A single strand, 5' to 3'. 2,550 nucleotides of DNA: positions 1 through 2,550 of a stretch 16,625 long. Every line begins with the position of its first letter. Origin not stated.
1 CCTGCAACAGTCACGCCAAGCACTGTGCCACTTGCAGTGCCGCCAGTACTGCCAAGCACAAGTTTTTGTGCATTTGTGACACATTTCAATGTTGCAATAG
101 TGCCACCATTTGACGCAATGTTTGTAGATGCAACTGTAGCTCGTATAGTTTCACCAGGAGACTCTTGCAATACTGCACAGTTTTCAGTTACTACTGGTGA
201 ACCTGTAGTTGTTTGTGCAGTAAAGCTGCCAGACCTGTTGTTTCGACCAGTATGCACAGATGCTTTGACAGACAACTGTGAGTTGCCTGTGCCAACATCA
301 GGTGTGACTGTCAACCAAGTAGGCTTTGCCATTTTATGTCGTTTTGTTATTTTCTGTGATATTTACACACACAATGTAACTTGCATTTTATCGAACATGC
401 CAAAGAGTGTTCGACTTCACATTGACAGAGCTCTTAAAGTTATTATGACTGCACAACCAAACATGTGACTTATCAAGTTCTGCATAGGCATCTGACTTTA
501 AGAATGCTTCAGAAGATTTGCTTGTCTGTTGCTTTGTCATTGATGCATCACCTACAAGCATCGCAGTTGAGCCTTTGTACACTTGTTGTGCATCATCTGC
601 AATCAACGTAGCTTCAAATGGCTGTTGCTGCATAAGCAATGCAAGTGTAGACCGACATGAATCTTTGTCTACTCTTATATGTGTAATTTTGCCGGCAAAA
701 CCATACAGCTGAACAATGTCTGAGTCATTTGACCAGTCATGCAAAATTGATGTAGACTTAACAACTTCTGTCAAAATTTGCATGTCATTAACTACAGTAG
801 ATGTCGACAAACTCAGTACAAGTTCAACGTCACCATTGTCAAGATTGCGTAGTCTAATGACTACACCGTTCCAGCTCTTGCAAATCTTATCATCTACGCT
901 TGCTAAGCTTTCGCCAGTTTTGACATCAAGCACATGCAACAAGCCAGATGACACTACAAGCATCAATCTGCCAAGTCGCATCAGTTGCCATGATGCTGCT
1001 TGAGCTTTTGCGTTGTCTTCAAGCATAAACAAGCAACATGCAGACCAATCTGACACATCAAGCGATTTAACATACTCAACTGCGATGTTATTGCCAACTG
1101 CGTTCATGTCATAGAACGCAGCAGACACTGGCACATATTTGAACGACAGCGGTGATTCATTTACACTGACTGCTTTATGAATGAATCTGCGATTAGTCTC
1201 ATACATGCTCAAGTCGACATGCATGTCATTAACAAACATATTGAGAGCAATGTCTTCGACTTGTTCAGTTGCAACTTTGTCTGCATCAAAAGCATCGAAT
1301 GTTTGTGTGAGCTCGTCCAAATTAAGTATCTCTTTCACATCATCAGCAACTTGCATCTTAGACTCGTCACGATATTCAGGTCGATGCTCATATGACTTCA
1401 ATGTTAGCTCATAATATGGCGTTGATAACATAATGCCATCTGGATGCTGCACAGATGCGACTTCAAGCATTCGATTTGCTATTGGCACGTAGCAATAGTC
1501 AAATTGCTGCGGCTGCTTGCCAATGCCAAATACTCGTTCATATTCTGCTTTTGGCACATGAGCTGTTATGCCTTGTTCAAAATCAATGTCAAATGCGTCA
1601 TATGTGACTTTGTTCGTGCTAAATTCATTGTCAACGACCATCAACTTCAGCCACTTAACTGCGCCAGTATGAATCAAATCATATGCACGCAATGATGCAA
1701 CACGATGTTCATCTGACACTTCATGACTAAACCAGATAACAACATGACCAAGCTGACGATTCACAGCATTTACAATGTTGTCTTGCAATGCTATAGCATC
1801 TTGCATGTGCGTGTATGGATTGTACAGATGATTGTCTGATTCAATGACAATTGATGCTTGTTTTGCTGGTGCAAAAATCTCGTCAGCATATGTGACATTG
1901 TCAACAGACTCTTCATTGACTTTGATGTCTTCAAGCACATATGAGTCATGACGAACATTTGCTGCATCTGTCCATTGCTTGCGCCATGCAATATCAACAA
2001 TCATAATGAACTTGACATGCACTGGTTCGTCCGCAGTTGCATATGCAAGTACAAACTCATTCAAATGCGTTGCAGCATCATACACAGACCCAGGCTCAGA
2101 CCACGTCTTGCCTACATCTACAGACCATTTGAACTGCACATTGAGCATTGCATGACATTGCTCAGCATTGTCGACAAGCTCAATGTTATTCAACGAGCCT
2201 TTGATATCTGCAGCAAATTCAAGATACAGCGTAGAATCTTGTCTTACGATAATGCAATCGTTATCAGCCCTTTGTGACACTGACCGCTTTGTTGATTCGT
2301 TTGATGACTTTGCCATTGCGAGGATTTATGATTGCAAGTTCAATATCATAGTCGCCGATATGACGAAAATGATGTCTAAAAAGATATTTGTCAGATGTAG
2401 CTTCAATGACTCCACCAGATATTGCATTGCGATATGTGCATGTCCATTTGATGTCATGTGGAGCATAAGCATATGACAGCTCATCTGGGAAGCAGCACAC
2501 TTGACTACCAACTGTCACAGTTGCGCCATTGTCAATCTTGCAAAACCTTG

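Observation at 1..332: Second BACON-like gene, missing from the ORF track, at the window start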

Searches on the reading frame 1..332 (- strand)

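Call 6: search_protein_families(library=pfam, proteins=[window:1-332:-], max_evalue=1)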
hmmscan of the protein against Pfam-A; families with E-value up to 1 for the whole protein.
window:1-332:- (110 aa): 4 families
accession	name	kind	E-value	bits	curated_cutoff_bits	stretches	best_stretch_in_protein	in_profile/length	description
PF13004.13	BACON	-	3.8e-05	24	25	1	3-49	8-57/61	Putative binding domain, N-terminal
PF19190.6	BACON_2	-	0.0031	17.8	25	1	5-44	42-83/94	Viral BACON domain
PF17724.6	DUF5568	-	0.071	13.3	32.4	1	29-93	88-156/185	Family of unknown function (DUF5568)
PF12374.13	Dmrt1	-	0.21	12.5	22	1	34-70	33-69/71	Double-sex mab3 related transcription factor 1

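Call 7: search_protein_families(library=phrogs, proteins=[window:1-332:-], max_evalue=0.01)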
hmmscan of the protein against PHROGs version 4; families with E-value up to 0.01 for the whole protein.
window:1-332:- (110 aa): 0 families

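Call 11: find_homologous_proteins(query=window:1-332:-, max_evalue=0.001)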
Query window:1-332:-: 38 candidates shared short words with the query, none scored E <= 0.001.
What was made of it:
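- Tried and rejected: The word-indexed protein search with the 110-aa fragment found nothing (call 11).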

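Call 31: search_protein_representatives(protein=window:1-332:-)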
Query: 110 residues. Proteins with E-value up to 0.001 (for the whole library): 130; up to 1e-10: 14; up to 1e-30: 3. The best 130 are listed.
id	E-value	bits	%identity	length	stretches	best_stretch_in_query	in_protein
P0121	3.0e-57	206.8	99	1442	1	1-110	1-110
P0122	3.0e-41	155.5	32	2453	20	4-89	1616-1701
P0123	4.6e-37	142.1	35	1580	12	5-73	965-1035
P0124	2.4e-23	98.1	34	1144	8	4-63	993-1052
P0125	5.9e-19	84.1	36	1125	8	4-58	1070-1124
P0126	2.7e-17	78.7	36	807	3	1-79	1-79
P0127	4.4e-17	78.0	38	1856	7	5-57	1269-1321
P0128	8.0e-16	74.0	32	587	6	4-84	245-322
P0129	7.2e-14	67.8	32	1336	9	5-78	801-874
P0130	2.4e-13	66.1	31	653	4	4-86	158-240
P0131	3.2e-13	65.7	31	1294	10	4-57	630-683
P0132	1.4e-12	63.6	35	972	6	4-60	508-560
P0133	2.3e-12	62.9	30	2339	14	4-46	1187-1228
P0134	1.5e-11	60.3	32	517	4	3-81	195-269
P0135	7.3e-10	54.9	39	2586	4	3-45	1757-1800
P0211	2.3e-04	37.3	35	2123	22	4-57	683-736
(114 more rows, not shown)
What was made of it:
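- Tried and rejected: The exhaustive search was needed (call 31).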

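Call 64: search_protein_families(library=pfam, proteins=[P0126], max_evalue=0.1)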
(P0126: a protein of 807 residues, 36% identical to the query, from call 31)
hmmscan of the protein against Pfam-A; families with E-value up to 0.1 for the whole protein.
P0126 (807 aa): 3 families
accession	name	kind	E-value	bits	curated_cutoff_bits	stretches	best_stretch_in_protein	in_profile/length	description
PF13004.13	BACON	-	5e-19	68.5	25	4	216-273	4-60/61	Putative binding domain, N-terminal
PF19190.6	BACON_2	-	2e-08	34.5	25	3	188-266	2-86/94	Viral BACON domain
PF00529.27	CusB_dom_1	-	0.081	13.6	26.5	0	496-625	12-57/89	Cation efflux system protein CusB domain 1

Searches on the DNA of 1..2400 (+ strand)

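Call 9: search_dna_similar(query=window:1-2400:+, collection=phages, mode=near)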
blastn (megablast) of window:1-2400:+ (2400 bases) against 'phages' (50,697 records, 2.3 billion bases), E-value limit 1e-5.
No match.
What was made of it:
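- Tried and rejected: Megablast of window 1-2400 against GenBank phages found no match (call 9).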

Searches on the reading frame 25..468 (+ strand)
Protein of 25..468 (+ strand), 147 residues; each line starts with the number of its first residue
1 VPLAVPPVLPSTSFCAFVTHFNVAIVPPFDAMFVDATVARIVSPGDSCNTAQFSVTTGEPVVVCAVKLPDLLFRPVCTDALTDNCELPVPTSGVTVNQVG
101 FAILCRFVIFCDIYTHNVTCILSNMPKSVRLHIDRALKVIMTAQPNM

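Call 93: search_protein_families(library=pfam, proteins=[window:25-468:+], max_evalue=0.1)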
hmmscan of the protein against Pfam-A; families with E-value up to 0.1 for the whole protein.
window:25-468:+ (147 aa): 0 families
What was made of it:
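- No family hit (call 93).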
